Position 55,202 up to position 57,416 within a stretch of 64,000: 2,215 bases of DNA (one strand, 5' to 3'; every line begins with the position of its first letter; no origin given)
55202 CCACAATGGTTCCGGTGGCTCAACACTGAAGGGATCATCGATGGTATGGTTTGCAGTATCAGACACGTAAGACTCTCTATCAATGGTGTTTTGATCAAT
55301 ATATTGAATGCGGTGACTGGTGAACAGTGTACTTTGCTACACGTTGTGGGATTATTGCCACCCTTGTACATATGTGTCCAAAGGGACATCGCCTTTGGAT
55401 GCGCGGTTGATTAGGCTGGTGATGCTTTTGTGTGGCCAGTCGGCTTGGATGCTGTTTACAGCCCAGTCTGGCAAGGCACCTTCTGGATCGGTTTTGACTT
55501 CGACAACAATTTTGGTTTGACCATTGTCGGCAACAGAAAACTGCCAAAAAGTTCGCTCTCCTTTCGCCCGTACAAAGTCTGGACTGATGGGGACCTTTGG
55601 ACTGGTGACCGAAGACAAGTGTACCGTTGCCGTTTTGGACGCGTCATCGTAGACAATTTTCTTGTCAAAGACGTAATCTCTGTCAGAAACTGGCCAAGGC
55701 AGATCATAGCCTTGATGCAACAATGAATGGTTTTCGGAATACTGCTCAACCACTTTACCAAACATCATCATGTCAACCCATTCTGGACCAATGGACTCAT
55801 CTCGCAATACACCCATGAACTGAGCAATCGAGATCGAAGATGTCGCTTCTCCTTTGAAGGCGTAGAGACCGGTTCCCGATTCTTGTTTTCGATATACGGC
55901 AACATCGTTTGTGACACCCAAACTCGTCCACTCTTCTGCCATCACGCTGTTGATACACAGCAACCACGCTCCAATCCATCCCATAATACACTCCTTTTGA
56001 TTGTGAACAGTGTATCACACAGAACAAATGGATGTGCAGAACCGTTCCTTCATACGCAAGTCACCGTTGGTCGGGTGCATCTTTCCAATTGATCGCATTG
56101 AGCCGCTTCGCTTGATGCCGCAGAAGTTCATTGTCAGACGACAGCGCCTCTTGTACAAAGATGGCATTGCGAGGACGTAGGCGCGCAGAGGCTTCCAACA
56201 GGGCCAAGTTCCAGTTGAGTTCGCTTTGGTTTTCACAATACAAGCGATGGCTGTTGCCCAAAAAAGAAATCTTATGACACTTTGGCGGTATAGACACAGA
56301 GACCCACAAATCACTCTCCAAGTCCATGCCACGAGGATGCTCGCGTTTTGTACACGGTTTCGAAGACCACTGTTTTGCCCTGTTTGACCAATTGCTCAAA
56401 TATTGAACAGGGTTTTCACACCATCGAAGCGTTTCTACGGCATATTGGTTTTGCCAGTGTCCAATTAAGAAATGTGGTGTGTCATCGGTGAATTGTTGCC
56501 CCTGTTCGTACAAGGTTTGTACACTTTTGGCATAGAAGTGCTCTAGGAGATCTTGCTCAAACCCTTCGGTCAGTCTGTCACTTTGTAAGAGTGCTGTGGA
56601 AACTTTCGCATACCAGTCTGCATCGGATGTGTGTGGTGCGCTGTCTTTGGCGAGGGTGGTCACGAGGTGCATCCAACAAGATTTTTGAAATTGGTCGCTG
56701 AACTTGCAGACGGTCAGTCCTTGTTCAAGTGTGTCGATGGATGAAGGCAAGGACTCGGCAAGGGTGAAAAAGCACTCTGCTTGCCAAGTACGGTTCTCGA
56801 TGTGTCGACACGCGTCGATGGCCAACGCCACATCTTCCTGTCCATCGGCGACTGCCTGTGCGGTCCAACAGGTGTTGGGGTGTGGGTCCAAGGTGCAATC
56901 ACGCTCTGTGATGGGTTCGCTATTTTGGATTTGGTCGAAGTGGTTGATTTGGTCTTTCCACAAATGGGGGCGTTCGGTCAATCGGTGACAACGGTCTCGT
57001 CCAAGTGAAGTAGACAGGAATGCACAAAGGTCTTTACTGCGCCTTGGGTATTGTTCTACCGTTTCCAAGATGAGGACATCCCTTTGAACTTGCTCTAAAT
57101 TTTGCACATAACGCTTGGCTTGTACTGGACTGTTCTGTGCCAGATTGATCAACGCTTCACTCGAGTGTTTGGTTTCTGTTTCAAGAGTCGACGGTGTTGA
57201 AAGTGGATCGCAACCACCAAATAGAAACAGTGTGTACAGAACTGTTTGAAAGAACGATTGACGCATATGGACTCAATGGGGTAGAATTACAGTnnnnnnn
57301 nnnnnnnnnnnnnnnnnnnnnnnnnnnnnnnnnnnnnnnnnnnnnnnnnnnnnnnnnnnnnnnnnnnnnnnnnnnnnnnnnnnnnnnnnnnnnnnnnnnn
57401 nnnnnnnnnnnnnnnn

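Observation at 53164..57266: Eukaryote-like lipid-handling gene string: class-2 lipase, LPCAT-like acyltransferase, START domain protein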

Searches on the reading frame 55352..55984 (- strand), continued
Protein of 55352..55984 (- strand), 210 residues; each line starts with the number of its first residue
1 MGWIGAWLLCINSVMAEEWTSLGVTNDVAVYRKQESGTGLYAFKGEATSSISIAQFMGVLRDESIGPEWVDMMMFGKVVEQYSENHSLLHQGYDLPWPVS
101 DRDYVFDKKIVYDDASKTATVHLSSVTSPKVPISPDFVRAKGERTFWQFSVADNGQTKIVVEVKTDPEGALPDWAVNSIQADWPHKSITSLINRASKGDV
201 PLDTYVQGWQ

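Call 82: search_protein_families(library=pfam, proteins=[L042:7663-9621:-, L046:8504-9538:-, L027:3730-4575:+, L027:5354-6592:+, L034:2830-4167:+, L034:1431-2174:-, L070:10655-11461:+, L070:8362-9615:+, L029:2771-3679:-, L092:10387-11892:+], max_evalue=0.001)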
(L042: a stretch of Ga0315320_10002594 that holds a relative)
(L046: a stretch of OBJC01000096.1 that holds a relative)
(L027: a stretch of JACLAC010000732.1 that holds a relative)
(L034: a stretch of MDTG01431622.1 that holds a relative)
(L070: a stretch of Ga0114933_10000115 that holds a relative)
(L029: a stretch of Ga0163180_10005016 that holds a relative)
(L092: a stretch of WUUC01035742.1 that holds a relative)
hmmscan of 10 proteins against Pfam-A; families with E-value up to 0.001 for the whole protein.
L042:7663-9621:- (653 aa): 1 family
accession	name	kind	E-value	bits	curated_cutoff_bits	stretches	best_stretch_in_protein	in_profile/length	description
PF00294.29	PfkB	-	6.3e-13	49.2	25.8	1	251-303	220-272/302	pfkB family carbohydrate kinase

L046:8504-9538:- (345 aa): 2 families
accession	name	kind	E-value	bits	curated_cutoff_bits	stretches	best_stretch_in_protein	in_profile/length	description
PF00378.25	ECH_1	-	8e-51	173.2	27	1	79-339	4-249/251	Enoyl-CoA hydratase/isomerase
PF16113.10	ECH_2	-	8e-14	52.3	27.2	1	83-279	3-186/335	Enoyl-CoA hydratase/isomerase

L027:3730-4575:+ (282 aa): 1 family
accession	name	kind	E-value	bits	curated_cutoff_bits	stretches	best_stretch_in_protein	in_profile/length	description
PF01575.25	MaoC_dehydratas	-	3e-08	33.8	27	1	188-227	24-63/123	MaoC like domain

L027:5354-6592:+ (413 aa): 6 families
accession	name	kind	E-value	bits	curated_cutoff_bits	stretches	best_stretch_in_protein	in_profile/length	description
PF00004.35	AAA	-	1.2e-09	39.1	21.2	1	220-338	1-126/131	ATPase family associated with various cellular activities (AAA)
PF13604.12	AAA_30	-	0.00014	22.1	27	1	207-250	8-51/191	AAA domain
PF25199.1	nSTAND_NTPase5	-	0.00032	21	34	1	214-282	38-107/145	Novel STAND NTPase 5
PF13401.12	AAA_22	-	0.00037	21.3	27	0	216-251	4-41/130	AAA domain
PF13191.12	AAA_16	-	0.00049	21.1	32.6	1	213-245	20-52/167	AAA ATPase domain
PF13086.12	AAA_11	-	0.0009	19.5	27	0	206-257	7-63/257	AAA domain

L034:2830-4167:+ (446 aa): 1 family
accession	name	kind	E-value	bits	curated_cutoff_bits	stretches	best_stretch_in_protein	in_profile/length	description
PF15899.11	BNR_6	-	0.00095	19.5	27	0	161-172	3-14/14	BNR-Asp box repeat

L034:1431-2174:- (248 aa): 2 families
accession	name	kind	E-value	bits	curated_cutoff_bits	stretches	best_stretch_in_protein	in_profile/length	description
PF07722.19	Peptidase_C26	-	1.6e-50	172.4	20.5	1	37-234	21-219/219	Peptidase C26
PF00117.34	GATase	-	2.1e-16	60.6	22.8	1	42-235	10-173/190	Glutamine amidotransferase class-I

L070:10655-11461:+ (269 aa): 0 families

L070:8362-9615:+ (418 aa): 1 family
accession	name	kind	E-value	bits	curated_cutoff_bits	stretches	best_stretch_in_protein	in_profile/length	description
PF01176.25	eIF-1a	-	1.3e-26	92.5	30.2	1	355-416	3-64/64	Translation initiation factor 1A / IF-1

L029:2771-3679:- (303 aa): 1 family
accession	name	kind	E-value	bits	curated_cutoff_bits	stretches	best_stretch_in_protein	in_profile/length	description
PF00749.27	tRNA-synt_1c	-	1.6e-35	123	23.4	2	22-138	2-110/314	tRNA synthetases class I (E and Q), catalytic domain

L092:10387-11892:+ (502 aa): 1 family
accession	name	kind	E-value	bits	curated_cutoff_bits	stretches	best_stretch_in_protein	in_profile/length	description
PF01323.26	DSBA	-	1.8e-73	246.9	25.6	2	86-277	2-190/191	DSBA-like thioredoxin domain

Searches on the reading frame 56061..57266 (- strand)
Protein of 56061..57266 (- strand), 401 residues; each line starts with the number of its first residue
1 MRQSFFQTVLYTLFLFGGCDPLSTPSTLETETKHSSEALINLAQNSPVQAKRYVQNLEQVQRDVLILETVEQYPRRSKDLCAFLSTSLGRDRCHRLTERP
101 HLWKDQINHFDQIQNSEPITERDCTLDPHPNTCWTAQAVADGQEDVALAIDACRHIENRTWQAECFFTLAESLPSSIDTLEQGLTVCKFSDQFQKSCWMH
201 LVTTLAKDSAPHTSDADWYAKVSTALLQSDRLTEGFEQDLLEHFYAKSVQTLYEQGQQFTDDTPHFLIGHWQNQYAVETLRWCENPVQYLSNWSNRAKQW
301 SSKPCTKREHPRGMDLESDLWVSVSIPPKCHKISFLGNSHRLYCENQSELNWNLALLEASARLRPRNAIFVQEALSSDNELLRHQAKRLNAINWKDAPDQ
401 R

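Call 3: search_protein_families(library=pfam, proteins=[window:56061-57266:-], max_evalue=0.01)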
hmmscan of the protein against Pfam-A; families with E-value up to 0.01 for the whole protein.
window:56061-57266:- (401 aa): 0 families

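Call 4: search_protein_families(library=ncbifam, proteins=[window:56061-57266:-], max_evalue=0.01)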
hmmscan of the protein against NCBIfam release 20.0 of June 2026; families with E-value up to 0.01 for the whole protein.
window:56061-57266:- (401 aa): 0 families

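Call 59: search_solved_structures(query=A3, max_evalue=10)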
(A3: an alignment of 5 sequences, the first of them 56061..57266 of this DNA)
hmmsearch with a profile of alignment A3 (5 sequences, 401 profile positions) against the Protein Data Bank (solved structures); distinct sequences matched with E-value up to 10: 0.

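Call 71: predict_structure(protein=window:56061-57266:-)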
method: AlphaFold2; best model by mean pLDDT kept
length: 401 residues; sequences in the alignment: 1
mean_pLDDT: 46.6   pTM: 0.28
mean pLDDT of the five models: 46.6, 44.0, 37.9, 37.5, 31.7
residues with pLDDT >= 90: 0; 70-90: 4; 50-70: 161; < 50: 236
segments of 3 or more residues with pLDDT < 50: 13-15, 17-33, 100-143, 209-214, 227-244, 246-371, 392-401
pLDDT, mean of each block of 10 residues (from residue 1): 54 44 37 56 67 61 62 59 54 54 43 38 37 41 53 59 61 56 59 56 54 49 48 43 48 40 34 31 27 28 31 28 32 33 41 46 45 52 57 45 34
secondary structure, 60 per line:
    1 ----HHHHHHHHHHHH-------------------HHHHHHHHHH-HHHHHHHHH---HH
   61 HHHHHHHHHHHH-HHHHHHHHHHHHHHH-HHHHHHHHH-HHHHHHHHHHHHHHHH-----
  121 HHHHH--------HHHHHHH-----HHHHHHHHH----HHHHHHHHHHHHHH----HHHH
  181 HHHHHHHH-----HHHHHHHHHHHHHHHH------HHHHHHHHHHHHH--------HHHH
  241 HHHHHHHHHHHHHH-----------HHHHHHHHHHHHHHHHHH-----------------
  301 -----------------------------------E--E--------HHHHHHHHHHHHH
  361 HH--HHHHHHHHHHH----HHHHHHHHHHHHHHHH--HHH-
elements in order: H5-16 H36-45 H47-55 H59-72 H74-88 H90-98 H100-115 H121-125 H134-140 H146-154 H159-172 H177-188 H194-209 H216-228 H237-254 H266-283 H348-362 H365-375 H380-395
